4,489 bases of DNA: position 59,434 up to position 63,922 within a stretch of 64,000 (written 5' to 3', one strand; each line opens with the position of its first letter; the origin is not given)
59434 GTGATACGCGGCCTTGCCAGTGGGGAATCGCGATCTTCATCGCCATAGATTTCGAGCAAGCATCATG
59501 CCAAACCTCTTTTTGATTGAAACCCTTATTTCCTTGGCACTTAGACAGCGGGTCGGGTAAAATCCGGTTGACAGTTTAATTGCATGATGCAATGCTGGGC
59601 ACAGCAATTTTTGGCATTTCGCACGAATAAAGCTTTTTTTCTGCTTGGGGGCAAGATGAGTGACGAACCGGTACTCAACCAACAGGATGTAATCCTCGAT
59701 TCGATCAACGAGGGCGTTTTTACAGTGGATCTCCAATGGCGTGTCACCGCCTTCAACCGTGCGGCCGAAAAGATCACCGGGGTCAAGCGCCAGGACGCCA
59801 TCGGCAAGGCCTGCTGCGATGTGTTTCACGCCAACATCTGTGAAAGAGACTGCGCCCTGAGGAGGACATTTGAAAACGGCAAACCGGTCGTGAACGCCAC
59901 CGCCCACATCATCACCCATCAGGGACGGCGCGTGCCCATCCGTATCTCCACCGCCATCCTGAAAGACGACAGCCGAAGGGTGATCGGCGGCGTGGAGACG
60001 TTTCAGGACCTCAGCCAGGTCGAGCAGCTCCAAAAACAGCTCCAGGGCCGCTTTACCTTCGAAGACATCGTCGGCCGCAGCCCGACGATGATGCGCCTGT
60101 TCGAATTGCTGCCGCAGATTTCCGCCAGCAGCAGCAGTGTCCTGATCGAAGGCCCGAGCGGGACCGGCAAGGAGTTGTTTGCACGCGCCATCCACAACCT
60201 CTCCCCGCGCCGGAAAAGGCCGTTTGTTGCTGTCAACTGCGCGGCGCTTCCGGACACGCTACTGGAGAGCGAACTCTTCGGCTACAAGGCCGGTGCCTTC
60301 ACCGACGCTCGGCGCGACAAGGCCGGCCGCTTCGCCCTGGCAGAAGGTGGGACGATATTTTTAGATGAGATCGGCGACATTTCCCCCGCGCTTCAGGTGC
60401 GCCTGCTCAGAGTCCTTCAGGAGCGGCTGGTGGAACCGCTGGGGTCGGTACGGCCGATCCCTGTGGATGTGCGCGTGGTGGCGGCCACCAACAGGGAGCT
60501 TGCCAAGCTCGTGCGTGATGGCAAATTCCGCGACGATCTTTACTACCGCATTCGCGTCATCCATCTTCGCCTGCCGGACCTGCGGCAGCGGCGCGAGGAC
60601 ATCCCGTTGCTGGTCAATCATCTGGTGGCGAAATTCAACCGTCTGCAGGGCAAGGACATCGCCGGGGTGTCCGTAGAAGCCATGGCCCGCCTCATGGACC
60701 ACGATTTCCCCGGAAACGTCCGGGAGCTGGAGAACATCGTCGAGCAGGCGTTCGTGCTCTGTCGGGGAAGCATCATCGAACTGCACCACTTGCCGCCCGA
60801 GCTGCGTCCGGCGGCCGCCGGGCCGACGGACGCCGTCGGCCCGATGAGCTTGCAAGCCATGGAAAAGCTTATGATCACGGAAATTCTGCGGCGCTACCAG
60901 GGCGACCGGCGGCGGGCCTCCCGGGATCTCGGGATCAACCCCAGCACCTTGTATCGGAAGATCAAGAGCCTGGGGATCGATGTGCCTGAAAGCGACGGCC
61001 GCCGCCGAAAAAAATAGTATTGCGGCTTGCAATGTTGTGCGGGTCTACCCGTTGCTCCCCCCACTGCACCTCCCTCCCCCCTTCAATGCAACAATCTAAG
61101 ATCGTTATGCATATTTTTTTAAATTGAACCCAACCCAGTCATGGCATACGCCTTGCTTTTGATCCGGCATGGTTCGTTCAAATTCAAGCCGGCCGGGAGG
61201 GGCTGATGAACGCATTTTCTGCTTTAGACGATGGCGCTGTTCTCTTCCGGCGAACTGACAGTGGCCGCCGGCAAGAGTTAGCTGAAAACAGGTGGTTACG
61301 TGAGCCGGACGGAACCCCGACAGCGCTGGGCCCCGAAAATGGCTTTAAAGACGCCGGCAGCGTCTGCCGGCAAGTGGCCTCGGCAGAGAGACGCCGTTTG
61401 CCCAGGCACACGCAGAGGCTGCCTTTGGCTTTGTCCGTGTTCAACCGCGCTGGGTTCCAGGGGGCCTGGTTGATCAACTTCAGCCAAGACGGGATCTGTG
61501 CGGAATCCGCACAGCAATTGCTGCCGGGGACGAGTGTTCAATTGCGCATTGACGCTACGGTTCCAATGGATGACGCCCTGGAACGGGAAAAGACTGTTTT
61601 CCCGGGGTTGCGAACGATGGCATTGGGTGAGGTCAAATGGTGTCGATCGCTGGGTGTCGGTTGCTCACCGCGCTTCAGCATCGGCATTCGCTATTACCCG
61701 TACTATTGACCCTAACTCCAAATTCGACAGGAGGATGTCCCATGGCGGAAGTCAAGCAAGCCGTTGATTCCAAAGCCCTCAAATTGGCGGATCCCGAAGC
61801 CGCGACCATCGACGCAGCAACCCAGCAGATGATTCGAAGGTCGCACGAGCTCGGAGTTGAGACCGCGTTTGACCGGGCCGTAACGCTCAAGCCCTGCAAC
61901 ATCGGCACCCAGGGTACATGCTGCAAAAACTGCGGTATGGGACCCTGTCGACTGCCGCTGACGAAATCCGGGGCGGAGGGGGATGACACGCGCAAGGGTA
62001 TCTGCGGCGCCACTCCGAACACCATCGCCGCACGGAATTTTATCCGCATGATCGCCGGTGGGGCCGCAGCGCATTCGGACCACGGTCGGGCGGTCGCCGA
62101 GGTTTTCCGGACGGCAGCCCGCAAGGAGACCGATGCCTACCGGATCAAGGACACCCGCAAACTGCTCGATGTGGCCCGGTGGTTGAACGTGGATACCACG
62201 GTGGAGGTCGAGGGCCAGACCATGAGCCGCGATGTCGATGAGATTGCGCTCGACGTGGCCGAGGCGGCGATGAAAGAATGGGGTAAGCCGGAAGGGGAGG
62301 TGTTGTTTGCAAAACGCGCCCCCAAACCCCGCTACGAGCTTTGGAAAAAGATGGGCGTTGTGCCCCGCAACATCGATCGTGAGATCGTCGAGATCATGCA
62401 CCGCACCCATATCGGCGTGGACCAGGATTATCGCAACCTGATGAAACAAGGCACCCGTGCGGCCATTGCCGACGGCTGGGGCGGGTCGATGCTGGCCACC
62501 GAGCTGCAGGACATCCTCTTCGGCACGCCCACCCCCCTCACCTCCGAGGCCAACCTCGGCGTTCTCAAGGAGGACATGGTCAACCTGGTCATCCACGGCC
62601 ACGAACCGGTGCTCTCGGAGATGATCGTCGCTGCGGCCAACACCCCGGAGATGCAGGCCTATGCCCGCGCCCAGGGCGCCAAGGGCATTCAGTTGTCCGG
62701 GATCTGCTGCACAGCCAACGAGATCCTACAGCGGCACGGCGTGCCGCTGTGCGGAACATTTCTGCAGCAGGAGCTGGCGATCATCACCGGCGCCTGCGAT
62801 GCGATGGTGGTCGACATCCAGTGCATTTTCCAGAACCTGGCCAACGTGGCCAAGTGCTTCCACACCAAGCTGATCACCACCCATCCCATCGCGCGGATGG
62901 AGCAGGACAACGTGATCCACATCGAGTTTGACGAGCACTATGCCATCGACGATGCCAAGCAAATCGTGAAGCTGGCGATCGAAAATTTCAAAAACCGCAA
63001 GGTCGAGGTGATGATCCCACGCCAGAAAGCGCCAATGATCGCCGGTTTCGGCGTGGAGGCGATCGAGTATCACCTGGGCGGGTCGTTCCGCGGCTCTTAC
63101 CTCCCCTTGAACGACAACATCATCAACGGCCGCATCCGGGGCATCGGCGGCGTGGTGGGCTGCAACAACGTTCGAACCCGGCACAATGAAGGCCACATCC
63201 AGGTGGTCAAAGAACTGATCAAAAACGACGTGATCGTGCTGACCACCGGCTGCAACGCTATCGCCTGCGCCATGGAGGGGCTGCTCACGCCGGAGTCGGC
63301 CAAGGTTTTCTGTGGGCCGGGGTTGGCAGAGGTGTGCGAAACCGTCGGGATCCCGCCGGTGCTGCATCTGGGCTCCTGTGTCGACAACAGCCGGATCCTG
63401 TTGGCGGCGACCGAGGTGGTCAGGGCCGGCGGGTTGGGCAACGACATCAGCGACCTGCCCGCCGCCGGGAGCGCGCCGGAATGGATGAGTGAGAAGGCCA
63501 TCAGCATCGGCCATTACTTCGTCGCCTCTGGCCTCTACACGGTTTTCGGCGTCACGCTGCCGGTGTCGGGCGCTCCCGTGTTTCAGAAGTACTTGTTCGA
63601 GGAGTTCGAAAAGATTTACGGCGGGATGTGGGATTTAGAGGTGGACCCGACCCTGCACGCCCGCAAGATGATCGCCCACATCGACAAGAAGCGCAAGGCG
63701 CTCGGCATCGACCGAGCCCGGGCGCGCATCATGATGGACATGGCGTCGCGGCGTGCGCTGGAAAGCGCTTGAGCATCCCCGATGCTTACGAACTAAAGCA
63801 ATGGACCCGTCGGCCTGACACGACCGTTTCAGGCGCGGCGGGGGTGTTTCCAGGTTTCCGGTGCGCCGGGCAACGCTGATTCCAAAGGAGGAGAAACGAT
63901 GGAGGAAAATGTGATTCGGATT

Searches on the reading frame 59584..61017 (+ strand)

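Call 56: search_protein_families(library=pfam, proteins=[window:59584-61017:+], max_evalue=0.00001)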
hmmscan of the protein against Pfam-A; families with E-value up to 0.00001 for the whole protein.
window:59584-61017:+ (477 aa): 9 families
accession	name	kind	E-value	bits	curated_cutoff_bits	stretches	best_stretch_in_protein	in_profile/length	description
PF00158.32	Sigma54_activat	-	1.6e-68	230.1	20.2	1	162-328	1-167/168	Sigma-54 interaction domain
PF25601.1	AAA_lid_14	-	1.3e-28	99.1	27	1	334-413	1-80/87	AAA+ ATPase lid domain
PF14532.12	Sigma54_activ_2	-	1.3e-21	77.7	25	1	163-333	1-138/138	Sigma-54 interaction domain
PF13426.13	PAS_9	-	1.3e-14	54.8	27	1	43-145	2-103/103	PAS domain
PF00989.32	PAS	-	2.1e-10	41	22.6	1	35-142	4-112/113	PAS fold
PF08448.16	PAS_4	-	2.3e-10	41.1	23.1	1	38-147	1-109/110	PAS fold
PF02954.25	HTH_8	-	2.6e-09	37.1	22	1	424-461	3-40/42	Bacterial regulatory protein, Fis family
PF07728.20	AAA_5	-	5.5e-09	36.6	22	1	186-304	2-123/139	AAA domain (dynein-related subfamily)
PF13188.13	PAS_8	-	4.6e-06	26.8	21.8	0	37-92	6-61/65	PAS domain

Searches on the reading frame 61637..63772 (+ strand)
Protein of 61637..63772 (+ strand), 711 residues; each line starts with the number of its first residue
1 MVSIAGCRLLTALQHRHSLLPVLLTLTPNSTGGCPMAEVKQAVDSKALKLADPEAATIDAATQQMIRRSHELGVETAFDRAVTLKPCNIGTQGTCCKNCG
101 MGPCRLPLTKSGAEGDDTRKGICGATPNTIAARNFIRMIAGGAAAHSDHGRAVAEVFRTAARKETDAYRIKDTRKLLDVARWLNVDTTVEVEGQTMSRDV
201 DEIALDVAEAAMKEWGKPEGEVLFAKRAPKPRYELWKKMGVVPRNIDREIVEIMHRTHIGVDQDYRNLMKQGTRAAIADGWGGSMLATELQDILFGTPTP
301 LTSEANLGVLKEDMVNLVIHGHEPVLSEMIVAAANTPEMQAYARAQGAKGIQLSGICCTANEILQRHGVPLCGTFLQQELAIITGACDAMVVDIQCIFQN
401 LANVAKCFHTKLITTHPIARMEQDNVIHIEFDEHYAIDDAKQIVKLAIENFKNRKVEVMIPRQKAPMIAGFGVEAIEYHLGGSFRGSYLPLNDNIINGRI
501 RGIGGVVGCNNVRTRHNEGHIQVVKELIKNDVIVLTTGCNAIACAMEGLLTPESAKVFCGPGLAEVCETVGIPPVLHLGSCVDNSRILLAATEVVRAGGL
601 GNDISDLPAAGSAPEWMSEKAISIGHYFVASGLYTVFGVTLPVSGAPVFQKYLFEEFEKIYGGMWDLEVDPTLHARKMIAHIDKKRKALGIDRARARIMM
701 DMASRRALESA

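Call 56: search_protein_families(library=pfam, proteins=[window:61637-63772:+], max_evalue=0.00001)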
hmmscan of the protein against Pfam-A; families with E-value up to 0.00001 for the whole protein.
window:61637-63772:+ (711 aa): 1 family
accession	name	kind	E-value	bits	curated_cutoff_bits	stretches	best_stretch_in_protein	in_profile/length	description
PF03063.25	Prismane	-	7.5e-173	576.3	27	1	94-671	1-512/513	Prismane/CO dehydrogenase family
